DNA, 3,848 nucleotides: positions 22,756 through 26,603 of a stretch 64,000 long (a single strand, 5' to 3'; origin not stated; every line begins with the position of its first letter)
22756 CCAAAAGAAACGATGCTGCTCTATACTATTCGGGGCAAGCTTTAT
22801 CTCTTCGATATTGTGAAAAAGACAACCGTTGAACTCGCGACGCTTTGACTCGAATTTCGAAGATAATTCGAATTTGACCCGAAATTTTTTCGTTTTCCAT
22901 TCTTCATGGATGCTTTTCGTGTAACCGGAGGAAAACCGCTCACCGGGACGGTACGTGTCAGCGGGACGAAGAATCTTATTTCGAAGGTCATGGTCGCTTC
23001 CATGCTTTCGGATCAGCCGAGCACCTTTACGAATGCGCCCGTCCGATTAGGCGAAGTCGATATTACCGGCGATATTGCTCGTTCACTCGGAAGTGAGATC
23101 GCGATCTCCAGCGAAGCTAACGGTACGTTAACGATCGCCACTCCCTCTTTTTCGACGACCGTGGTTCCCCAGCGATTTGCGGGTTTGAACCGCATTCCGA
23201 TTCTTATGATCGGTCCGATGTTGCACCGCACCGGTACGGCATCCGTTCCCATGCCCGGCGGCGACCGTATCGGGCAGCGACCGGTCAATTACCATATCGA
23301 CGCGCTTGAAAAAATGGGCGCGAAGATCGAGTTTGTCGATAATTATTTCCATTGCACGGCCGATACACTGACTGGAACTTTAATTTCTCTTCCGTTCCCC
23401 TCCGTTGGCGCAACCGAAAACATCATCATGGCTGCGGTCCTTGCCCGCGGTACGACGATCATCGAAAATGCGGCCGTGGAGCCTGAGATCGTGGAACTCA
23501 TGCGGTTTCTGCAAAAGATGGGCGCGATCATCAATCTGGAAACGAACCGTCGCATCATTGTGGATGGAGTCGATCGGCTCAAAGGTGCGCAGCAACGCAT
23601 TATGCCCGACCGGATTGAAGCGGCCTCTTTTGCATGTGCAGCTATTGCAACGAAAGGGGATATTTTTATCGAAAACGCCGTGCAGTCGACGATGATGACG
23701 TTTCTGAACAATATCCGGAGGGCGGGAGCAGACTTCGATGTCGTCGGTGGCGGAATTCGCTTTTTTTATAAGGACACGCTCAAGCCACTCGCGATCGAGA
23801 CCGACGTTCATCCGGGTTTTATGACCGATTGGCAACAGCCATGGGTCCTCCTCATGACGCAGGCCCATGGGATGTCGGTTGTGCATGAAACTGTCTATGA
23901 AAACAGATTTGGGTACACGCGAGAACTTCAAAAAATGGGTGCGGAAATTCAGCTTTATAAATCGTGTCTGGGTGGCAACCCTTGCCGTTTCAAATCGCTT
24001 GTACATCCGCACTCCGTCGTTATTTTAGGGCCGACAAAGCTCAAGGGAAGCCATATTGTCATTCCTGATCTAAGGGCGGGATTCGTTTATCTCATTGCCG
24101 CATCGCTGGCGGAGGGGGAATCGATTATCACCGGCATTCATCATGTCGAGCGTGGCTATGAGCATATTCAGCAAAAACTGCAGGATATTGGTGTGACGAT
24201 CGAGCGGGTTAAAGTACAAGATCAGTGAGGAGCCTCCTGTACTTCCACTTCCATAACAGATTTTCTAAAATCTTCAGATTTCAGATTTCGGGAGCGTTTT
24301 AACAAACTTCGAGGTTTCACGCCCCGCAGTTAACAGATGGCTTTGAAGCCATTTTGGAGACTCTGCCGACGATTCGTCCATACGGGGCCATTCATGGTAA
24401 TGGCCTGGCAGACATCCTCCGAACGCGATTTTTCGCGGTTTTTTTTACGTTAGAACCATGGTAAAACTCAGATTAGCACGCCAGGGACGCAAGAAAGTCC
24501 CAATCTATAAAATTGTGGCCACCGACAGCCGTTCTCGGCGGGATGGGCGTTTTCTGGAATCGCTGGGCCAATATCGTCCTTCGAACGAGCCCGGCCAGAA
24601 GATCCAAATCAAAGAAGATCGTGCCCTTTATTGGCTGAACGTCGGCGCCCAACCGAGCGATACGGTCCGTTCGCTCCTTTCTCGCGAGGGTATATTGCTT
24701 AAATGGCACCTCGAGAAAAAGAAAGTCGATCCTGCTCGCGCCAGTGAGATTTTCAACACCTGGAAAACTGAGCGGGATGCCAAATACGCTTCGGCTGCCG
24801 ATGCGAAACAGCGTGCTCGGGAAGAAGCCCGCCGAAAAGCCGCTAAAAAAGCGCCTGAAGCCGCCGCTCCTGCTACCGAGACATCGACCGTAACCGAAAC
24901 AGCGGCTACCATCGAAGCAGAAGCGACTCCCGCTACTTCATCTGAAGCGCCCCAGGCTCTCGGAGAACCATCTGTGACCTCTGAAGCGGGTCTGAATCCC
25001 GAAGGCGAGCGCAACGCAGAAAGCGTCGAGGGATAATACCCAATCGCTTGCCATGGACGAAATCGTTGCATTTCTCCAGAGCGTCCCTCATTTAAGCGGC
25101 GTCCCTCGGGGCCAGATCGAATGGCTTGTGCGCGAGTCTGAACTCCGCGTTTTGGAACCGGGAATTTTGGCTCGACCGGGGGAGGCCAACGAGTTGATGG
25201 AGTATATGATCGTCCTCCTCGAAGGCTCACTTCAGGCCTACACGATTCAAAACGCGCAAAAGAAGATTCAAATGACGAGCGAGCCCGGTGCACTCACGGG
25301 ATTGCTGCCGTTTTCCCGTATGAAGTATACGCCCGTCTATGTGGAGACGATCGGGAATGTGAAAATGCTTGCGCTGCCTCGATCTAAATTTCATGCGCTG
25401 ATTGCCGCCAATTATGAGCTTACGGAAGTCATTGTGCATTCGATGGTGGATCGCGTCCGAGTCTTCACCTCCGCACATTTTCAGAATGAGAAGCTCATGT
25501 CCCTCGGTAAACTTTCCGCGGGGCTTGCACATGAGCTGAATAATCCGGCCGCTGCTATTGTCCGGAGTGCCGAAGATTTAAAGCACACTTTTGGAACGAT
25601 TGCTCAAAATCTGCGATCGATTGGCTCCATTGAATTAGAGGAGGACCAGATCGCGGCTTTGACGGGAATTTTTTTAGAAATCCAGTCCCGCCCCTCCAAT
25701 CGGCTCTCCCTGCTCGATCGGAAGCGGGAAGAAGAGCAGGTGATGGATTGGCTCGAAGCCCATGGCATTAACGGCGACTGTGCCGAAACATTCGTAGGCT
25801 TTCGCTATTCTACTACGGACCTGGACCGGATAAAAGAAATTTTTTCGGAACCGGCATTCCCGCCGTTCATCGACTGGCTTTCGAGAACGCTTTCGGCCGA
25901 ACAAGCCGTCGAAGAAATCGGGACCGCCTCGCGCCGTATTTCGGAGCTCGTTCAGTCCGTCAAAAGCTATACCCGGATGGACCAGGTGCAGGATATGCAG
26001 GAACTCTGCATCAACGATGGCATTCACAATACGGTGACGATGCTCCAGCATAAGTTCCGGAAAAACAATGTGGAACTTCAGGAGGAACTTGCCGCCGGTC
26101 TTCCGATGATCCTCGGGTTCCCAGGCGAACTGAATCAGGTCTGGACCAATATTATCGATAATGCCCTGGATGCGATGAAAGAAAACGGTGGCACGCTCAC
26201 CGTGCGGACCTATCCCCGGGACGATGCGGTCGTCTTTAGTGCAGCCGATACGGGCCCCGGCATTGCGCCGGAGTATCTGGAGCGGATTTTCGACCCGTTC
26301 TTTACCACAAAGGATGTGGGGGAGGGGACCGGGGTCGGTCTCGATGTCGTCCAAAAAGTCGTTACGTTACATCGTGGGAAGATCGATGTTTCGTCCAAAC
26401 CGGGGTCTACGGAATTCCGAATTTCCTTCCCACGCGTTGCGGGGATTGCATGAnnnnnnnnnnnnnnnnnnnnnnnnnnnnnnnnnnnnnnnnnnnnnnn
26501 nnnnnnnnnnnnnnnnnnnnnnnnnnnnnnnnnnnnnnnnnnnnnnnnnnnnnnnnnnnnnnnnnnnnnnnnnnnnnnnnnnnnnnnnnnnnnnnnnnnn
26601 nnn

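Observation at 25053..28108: cNMP-sensing histidine kinase plus response regulator with redox-dead glutaredoxin/thioredoxin-reductase output, inserted into the rpsP-rimM ribosomal operon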

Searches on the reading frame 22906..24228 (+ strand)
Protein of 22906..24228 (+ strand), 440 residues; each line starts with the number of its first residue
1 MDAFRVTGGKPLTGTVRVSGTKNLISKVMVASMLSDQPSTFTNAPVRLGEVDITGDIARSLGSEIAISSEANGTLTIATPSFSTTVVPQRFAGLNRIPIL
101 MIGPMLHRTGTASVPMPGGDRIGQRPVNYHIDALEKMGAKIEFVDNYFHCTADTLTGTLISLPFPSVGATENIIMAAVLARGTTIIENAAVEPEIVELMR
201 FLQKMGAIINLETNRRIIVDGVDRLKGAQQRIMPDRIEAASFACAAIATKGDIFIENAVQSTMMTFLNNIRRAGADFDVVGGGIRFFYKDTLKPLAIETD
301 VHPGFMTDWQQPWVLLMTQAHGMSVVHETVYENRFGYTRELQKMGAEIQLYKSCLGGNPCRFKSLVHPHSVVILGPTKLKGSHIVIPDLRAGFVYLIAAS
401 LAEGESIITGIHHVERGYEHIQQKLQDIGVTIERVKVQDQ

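Call 3: search_protein_families(library=pfam, proteins=[window:22906-24228:+], max_evalue=0.01)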
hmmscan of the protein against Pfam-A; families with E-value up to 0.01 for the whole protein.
window:22906-24228:+ (440 aa): 1 family
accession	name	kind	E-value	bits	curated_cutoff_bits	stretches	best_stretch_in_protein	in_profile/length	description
PF00275.25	EPSP_synthase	-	7.1e-69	233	22.8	1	6-425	1-417/417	EPSP synthase (3-phosphoshikimate 1-carboxyvinyltransferase)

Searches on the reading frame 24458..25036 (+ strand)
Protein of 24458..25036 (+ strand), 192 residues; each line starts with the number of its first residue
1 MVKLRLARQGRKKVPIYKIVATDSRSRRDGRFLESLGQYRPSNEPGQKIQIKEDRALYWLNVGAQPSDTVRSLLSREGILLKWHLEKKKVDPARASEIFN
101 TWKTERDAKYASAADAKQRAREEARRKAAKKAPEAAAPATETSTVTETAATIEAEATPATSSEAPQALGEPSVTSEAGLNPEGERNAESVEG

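Call 3: search_protein_families(library=pfam, proteins=[window:24458-25036:+], max_evalue=0.01)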
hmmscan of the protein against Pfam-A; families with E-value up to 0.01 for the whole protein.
window:24458-25036:+ (192 aa): 1 family
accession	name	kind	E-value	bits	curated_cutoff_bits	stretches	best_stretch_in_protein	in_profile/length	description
PF00886.24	Ribosomal_S16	-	8.4e-25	86.9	27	1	8-67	1-62/62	Ribosomal protein S16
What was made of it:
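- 24458..25036 (+): rpsP (ribosomal protein S16, 192 aa, with a long Ala/Glu/Thr-rich C-terminal extension); first gene of the four-gene block. Call 3: PF00886 8.4e-25.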

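Call 4: search_protein_families(library=ncbifam, proteins=[window:24458-25036:+], max_evalue=0.01)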
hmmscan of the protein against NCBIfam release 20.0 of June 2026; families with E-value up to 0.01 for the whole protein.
window:24458-25036:+ (192 aa): 4 families
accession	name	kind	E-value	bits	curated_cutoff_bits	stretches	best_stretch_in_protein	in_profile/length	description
NF011094.0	PRK14521.1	equivalog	1.7e-42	145.3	209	1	2-167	3-174/186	30S ribosomal protein S16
TIGR00002.1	S16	equivalog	1.9e-30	104.7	45.3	1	2-79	1-77/78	30S ribosomal protein S16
NF011093.0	PRK14520.1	equivalog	2.2e-29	102.5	165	1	2-148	3-145/156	30S ribosomal protein S16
NF011095.0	PRK14522.1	equivalog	1.3e-13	51.4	192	1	2-103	3-100/119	30S ribosomal protein S16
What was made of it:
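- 24458..25036 (+): Call 4: TIGR00002 104.7 bits, above the 45.3 cutoff.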

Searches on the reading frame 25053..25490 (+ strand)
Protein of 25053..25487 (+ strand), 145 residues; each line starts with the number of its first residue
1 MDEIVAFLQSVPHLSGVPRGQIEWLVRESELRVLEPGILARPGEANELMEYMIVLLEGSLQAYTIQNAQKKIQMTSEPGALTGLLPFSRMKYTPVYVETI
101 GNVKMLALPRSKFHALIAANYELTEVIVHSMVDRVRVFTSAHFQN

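Call 47: search_solved_structures(query=window:25053-25487:+, max_evalue=10, show_alignments=4)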
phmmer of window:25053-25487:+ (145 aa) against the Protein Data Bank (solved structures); distinct sequences matched with E-value up to 10: 21.
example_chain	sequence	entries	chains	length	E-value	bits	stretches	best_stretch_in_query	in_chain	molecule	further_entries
6he4_H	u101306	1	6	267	0.024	18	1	8-72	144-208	Proteasome-activating nucleotidase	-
6he8_H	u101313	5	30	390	0.039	17.3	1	8-72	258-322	Proteasome-activating nucleotidase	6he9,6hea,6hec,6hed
6he5_H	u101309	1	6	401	0.041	17.2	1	8-72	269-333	Proteasome-activating nucleotidase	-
1o5l_A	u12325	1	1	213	0.23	14.8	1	46-139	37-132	transcriptional regulator, crp family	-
6ef0_H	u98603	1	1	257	0.51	13.7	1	8-73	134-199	26S proteasome regulatory subunit 7 homolog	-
6ef1_H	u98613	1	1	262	0.53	13.6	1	8-73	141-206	26S proteasome regulatory subunit 7 homolog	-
6ef2_H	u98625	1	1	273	0.56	13.6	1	8-73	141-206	26S proteasome regulatory subunit 7 homolog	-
5vhj_A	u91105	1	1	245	0.79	13.1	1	8-72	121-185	26S proteasome regulatory subunit 7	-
5vhm_A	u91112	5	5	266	0.91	12.9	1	8-72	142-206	26S proteasome regulatory subunit 7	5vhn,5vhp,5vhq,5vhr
5vho_A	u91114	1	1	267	0.91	12.9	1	8-72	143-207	26S proteasome regulatory subunit 7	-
5eqt_A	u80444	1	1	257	1.1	12.6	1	9-72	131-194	Proteasome-activating nucleotidase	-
6fvv_H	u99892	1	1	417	1.2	12.5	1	8-73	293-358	26S proteasome regulatory subunit 7 homolog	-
6fvt_H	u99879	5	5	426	1.2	12.5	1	8-73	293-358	26S proteasome regulatory subunit 7 homolog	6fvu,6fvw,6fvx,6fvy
7qo5_H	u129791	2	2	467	1.3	12.3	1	8-73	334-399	26S proteasome regulatory subunit 7 homolog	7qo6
35zr_A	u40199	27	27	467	1.3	12.3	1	8-73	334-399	26S proteasome regulatory subunit 7 homolog | 26S protease regulatory subunit 7 homolog | RPT1 isoform 1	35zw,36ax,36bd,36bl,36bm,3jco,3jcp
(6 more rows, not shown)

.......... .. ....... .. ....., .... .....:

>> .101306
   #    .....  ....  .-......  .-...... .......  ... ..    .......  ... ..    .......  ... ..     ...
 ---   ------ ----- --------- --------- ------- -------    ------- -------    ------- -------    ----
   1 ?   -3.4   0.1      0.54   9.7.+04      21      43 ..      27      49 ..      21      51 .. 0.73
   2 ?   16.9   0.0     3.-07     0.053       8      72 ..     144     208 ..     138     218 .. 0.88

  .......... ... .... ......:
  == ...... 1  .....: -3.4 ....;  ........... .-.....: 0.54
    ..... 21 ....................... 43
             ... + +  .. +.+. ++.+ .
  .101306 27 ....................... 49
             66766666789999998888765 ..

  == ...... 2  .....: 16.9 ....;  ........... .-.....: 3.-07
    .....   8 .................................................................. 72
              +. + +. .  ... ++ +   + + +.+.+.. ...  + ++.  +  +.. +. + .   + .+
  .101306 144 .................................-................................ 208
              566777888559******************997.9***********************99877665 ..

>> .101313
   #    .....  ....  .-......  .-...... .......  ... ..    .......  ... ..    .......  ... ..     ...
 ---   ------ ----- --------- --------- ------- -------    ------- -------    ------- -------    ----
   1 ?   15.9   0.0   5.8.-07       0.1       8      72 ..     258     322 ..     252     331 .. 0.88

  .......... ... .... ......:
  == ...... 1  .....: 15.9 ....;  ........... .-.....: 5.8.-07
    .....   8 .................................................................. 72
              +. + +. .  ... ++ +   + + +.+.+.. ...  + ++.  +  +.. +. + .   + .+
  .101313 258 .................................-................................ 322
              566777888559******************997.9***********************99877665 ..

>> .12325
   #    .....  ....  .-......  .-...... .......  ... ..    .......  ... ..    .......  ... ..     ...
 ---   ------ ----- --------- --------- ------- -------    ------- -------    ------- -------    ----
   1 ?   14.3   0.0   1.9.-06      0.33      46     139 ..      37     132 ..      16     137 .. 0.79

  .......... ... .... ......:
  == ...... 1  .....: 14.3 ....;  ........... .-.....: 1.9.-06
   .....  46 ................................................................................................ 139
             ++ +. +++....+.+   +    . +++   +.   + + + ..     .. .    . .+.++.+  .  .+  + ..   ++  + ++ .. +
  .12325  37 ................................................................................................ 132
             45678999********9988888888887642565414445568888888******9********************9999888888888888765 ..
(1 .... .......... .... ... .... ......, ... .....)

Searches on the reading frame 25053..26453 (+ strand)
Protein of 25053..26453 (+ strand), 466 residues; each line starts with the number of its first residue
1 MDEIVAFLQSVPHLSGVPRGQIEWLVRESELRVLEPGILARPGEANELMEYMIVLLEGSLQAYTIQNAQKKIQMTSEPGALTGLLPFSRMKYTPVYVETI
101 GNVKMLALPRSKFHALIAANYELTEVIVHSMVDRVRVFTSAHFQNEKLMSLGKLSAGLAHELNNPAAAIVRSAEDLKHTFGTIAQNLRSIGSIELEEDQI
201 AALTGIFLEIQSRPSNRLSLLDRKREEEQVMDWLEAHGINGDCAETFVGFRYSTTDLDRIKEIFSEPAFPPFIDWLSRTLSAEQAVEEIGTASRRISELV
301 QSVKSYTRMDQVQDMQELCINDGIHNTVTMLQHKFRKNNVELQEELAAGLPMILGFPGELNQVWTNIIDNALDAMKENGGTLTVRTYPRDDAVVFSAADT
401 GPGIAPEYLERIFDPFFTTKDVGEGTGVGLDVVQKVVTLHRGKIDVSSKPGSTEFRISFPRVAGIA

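Call 3: search_protein_families(library=pfam, proteins=[window:25053-26453:+], max_evalue=0.01)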
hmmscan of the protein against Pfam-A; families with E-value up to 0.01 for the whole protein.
window:25053-26453:+ (466 aa): 5 families
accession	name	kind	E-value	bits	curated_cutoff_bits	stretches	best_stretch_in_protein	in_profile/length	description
PF02518.31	HATPase_c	-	1.4e-24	87.1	26.4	1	359-461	5-109/111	Histidine kinase-, DNA gyrase B-, and HSP90-like ATPase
PF00027.35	cNMP_binding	-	6.8e-07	29.6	27.5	1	45-120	13-89/89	Cyclic nucleotide-binding domain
PF00512.31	HisKA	-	2.4e-05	24.7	26.9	0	151-211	2-61/66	His Kinase A (phospho-acceptor) domain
PF14501.12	HATPase_c_5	-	0.00014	22.1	22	1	360-459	6-101/102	GHKL domain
PF07647.24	SAM_2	-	0.0046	17.5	20.5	0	228-260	7-39/66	SAM domain (Sterile alpha motif)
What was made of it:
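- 25053..25487 (+): Kinase sensor domain (aa 1-145), cNMP-binding (CRP/PKA-R) fold. Call 3: PF00027 29.6 bits (cutoff 27.5).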

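Call 4: search_protein_families(library=ncbifam, proteins=[window:25053-26453:+], max_evalue=0.01)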
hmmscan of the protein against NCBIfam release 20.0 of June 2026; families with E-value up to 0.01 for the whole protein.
window:25053-26453:+ (466 aa): 77 families (the best 25 are shown)
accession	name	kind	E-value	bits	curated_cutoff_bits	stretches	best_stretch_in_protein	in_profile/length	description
NF008468.0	PRK11360.1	equivalog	1e-42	146.3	646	2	287-461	435-608/616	two-component system sensor histidine kinase AtoS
NF007688.0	PRK10364.1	equivalog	8.8e-37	126.9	479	2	283-461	280-451/460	two-component system sensor histidine kinase ZraS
NF038348.1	T2SS_HK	subfamily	1.5e-36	126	450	2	291-460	406-572/574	histidine kinase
NF052574.1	HisKinEspCMyxo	equivalog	9.5e-32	110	1200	1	281-452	455-627/785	serine histidine kinase EspC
NF010411.0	PRK13837.1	equivalog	2.7e-30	105.1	647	1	277-463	480-677/828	two-component system VirA-like sensor kinase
NF052573.1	HisKinEspAMyxo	equivalog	2e-27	95.5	1400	2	281-457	427-607/755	serine histidine kinase EspA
NF046026.1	HisKinCckACaul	equivalog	2.9e-27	95.1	1000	1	286-461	341-532/678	cell cycle histidine kinase CckA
NF046020.1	HisKinCckABruc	equivalog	3e-27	94.9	1000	1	288-462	521-708/868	cell cycle histidine kinase CckA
NF047497.1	HK_LIC_12097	equivalog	1.7e-26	92.8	500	2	293-460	198-365/367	LIC_12097 family sensor histidine kinase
NF046044.1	PnpS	equivalog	4.4e-25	88.5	400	1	287-460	211-390/390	two-component system histidine kinase PnpS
NF008312.0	PRK11100.1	equivalog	2.1e-23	82.9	356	1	283-460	291-473/477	two-component system sensor histidine kinase CreC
TIGR02966.1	phoR_proteo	equivalog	4.2e-22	78.6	334.2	1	281-459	149-333/333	phosphate regulon sensor histidine kinase PhoR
TIGR02938.1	nifL_nitrog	equivalog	4.3e-22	78.3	242.45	1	309-449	337-481/494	nitrogen fixation negative regulator NifL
NF010076.0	PRK13557.1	subfamily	7.4e-22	77.5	631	1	282-461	202-394/540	histidine kinase famiy protein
NF041735.1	hist_kin_RppB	equivalog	5.4e-21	74.9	400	1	282-458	252-436/438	two-component system sensor histidine kinase RppB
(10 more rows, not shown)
